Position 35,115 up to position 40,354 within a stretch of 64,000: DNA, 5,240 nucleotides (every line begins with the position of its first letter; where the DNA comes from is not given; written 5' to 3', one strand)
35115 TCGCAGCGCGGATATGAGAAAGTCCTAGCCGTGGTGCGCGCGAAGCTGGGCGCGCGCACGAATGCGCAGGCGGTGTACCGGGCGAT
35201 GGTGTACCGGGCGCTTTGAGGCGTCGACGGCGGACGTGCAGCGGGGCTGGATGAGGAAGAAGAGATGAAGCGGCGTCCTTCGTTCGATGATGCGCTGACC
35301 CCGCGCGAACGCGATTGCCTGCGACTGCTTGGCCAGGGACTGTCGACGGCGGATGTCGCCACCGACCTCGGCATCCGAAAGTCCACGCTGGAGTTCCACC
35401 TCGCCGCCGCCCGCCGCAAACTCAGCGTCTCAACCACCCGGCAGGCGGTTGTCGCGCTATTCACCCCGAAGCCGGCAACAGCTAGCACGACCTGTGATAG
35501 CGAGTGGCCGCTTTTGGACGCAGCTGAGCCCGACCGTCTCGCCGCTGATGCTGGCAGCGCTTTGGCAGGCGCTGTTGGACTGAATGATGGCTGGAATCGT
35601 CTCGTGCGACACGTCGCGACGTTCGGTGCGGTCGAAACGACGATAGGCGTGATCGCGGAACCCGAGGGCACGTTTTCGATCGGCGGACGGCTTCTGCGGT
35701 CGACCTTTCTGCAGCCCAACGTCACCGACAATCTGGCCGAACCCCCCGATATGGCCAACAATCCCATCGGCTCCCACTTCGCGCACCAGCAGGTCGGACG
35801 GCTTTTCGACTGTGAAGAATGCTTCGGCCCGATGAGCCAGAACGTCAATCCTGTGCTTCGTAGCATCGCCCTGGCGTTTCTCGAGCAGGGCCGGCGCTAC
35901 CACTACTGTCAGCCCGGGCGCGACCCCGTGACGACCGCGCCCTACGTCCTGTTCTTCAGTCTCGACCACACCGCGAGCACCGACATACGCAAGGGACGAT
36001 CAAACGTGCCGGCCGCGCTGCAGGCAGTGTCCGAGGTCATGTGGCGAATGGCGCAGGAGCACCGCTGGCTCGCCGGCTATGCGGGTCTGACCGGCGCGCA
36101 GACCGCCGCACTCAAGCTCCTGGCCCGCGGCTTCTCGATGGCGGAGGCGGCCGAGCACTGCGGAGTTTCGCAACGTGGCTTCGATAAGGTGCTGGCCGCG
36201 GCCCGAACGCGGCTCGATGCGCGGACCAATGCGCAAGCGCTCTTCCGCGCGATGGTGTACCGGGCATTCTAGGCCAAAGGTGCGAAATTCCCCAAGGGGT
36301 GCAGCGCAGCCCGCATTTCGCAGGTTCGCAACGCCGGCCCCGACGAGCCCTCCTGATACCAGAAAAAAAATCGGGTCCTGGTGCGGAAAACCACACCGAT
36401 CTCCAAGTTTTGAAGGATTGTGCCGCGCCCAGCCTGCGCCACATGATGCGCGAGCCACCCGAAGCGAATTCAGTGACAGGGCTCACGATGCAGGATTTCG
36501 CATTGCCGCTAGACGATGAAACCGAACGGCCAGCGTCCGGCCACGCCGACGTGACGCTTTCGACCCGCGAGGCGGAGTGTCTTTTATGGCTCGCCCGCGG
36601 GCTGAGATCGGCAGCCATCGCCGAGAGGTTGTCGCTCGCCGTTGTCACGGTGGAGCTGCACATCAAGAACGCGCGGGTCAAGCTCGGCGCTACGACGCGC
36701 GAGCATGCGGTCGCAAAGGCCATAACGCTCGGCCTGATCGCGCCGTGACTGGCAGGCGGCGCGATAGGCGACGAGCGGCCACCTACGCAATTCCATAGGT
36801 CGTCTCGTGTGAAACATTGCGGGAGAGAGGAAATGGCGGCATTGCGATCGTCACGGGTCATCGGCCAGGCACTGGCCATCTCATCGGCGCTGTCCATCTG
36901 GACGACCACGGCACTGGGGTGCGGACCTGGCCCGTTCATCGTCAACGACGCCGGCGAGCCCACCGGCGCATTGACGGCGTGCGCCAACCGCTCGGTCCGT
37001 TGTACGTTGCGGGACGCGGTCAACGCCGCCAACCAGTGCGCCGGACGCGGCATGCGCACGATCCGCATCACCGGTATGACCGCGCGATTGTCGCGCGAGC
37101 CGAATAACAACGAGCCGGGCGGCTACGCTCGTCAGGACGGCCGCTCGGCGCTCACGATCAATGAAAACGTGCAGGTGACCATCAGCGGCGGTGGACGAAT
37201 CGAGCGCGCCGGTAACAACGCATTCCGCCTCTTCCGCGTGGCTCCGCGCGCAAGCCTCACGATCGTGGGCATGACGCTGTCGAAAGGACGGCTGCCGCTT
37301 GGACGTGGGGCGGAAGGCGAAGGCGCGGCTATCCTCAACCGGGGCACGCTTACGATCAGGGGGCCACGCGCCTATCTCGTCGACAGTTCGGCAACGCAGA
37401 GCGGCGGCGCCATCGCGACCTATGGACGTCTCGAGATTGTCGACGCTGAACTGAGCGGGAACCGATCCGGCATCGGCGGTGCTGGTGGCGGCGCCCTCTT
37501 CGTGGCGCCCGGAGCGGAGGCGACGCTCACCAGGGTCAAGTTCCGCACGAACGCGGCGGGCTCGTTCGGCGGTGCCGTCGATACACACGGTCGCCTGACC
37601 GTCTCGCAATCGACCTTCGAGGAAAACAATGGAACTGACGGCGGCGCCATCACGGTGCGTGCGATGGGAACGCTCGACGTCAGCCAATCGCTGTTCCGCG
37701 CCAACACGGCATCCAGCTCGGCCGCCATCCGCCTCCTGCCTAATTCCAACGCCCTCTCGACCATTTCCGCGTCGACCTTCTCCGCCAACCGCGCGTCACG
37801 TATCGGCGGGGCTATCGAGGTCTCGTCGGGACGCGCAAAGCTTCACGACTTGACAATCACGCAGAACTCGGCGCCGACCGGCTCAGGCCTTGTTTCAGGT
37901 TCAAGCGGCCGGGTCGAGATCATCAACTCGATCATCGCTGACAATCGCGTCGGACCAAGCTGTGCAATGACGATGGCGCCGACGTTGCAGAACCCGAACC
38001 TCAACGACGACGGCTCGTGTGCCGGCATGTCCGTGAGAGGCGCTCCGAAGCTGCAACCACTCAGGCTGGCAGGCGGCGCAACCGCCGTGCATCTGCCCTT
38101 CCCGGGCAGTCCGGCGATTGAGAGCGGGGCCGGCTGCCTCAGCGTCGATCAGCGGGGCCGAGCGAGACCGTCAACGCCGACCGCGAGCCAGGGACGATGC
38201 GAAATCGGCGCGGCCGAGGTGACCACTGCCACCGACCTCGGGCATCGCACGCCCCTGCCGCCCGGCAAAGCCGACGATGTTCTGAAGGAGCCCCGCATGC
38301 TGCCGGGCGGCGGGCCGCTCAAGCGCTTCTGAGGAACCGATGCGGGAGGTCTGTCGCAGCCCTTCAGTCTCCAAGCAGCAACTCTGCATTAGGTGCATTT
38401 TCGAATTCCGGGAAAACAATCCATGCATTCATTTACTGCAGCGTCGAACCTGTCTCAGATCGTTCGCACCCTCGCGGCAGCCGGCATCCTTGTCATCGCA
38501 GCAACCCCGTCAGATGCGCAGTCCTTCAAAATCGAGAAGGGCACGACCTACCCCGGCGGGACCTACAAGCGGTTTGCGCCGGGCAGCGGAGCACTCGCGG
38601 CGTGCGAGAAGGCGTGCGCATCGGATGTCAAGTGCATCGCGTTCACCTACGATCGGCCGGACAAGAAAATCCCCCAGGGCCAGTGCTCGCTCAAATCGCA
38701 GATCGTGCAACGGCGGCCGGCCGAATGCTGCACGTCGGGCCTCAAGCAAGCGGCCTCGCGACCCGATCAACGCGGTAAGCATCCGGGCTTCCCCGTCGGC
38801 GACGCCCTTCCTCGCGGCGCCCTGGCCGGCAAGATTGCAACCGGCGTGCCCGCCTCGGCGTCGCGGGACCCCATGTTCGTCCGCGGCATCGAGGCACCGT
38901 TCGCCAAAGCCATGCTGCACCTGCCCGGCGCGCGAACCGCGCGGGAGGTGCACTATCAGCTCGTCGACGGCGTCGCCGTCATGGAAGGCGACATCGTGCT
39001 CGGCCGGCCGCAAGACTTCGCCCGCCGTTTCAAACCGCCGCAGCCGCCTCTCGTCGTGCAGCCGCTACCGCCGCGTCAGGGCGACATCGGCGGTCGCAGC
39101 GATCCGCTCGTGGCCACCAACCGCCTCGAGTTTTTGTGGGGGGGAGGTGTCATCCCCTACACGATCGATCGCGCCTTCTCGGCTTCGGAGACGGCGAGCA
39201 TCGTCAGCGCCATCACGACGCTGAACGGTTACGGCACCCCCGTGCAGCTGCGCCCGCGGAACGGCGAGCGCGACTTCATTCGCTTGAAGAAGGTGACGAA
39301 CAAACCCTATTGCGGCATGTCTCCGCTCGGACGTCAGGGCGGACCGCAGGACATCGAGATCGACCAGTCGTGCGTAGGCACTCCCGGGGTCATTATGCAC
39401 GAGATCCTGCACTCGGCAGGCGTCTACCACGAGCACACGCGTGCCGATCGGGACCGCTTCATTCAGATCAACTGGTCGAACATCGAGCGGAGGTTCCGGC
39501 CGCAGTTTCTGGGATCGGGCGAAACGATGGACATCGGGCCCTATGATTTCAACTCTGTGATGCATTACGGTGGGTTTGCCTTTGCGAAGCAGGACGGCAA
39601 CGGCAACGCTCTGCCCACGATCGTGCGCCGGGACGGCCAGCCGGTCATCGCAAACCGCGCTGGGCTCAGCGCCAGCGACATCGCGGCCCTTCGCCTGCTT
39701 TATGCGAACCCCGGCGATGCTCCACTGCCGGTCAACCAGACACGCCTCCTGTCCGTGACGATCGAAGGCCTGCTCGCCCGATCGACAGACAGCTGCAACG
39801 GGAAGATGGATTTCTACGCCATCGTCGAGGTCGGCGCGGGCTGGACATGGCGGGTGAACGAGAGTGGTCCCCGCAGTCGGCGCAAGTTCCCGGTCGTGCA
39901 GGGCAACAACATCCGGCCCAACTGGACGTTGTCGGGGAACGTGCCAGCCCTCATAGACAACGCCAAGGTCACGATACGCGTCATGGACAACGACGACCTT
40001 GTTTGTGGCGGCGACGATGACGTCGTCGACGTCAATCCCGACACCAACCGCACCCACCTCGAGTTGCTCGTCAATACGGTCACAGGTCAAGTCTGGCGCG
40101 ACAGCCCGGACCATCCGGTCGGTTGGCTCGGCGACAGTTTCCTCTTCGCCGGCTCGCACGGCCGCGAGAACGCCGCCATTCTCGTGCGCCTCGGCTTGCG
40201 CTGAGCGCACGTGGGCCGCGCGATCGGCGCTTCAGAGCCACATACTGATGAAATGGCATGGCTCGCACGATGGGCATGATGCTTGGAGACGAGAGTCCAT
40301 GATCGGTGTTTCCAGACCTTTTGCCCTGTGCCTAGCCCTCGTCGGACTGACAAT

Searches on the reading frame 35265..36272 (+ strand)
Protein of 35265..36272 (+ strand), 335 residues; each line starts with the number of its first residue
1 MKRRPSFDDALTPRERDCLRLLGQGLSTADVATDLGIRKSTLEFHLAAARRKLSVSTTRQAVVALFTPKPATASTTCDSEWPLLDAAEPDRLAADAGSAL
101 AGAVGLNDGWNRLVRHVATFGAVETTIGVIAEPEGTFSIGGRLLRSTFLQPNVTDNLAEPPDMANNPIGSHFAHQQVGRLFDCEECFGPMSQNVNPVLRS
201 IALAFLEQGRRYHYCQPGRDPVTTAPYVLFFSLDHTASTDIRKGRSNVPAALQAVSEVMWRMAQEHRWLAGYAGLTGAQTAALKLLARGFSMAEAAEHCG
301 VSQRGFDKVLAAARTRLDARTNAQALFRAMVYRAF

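Call 61: search_protein_families(library=pfam, proteins=[window:35265-36272:+], max_evalue=0.001)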
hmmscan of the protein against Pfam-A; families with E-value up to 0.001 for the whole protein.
window:35265-36272:+ (335 aa): 7 families
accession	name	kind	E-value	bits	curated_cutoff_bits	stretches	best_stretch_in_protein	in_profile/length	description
PF00196.25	GerE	-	1.6e-14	53.7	23.5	1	10-63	2-55/57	Bacterial regulatory proteins, luxR family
PF08281.18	Sigma70_r4_2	-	4.1e-10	39.6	25.7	1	10-53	10-54/54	Sigma-70, region 4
PF13384.12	HTH_23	-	9.5e-07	28.9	24.6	0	281-304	9-32/50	Homeodomain-like domain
PF04967.18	HTH_10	-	5.4e-06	26.5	23.1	1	27-53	25-51/53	HTH DNA binding domain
PF07638.17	Sigma70_ECF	-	1.1e-05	25.9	21.1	0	288-320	150-182/185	ECF sigma factor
PF12840.13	HTH_20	-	0.00013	22.3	27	0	19-47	10-40/51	Helix-turn-helix domain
PF13542.12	HTH_Tnp_ISL3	-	0.00092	19.1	27.4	0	278-302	16-39/51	Helix-turn-helix domain of transposase family ISL3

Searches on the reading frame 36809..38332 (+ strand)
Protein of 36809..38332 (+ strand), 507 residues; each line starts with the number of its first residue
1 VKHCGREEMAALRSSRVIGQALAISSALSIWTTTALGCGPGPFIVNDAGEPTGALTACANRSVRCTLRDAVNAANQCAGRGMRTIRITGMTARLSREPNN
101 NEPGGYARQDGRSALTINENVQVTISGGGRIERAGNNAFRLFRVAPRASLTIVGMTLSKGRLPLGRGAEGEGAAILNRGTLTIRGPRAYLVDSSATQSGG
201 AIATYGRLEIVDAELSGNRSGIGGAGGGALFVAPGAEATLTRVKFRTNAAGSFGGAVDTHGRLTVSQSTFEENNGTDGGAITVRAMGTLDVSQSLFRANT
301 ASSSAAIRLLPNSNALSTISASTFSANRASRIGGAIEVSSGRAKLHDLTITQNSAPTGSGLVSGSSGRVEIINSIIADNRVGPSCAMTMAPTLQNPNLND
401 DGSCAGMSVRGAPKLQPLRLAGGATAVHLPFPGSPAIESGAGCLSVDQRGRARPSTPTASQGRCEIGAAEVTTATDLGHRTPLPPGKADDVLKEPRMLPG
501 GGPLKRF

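Call 61: search_protein_families(library=pfam, proteins=[window:36809-38332:+], max_evalue=0.001)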
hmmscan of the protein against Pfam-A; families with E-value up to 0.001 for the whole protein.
window:36809-38332:+ (507 aa): 1 family
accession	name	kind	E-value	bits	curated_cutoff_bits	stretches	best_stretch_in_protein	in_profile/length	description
PF13229.12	Beta_helix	-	4.5e-06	26.8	25.9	1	226-374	22-156/158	Right handed beta helix region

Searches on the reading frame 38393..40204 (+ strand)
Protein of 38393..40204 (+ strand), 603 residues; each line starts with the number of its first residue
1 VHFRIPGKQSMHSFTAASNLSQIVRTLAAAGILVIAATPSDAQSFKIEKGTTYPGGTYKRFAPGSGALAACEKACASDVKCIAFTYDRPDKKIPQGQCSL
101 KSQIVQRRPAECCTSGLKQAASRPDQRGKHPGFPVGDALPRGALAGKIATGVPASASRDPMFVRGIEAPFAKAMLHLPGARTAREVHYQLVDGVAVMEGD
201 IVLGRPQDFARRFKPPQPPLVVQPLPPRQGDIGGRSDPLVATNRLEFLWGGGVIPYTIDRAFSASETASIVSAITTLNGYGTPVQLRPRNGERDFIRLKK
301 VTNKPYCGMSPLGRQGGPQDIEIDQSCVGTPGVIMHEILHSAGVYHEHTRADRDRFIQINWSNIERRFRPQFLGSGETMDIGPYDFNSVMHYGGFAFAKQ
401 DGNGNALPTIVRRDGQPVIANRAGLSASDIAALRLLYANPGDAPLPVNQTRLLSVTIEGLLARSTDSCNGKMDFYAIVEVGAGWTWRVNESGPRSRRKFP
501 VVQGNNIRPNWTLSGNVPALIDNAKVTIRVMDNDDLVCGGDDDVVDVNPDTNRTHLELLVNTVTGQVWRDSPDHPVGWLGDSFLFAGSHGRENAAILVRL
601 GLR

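Call 61: search_protein_families(library=pfam, proteins=[window:38393-40204:+], max_evalue=0.001)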
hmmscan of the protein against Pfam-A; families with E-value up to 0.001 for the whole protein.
window:38393-40204:+ (603 aa): 3 families
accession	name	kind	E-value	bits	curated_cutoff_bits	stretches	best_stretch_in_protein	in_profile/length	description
PF01400.30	Astacin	-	2.2e-36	125.8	22.5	1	249-437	2-186/189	Astacin (Peptidase family M12A)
PF14295.12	PAN_4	-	4.4e-09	36.7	27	1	51-101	1-51/51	PAN domain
PF00024.32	PAN_1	-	0.00085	19.6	21.4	0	67-104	23-55/76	PAN domain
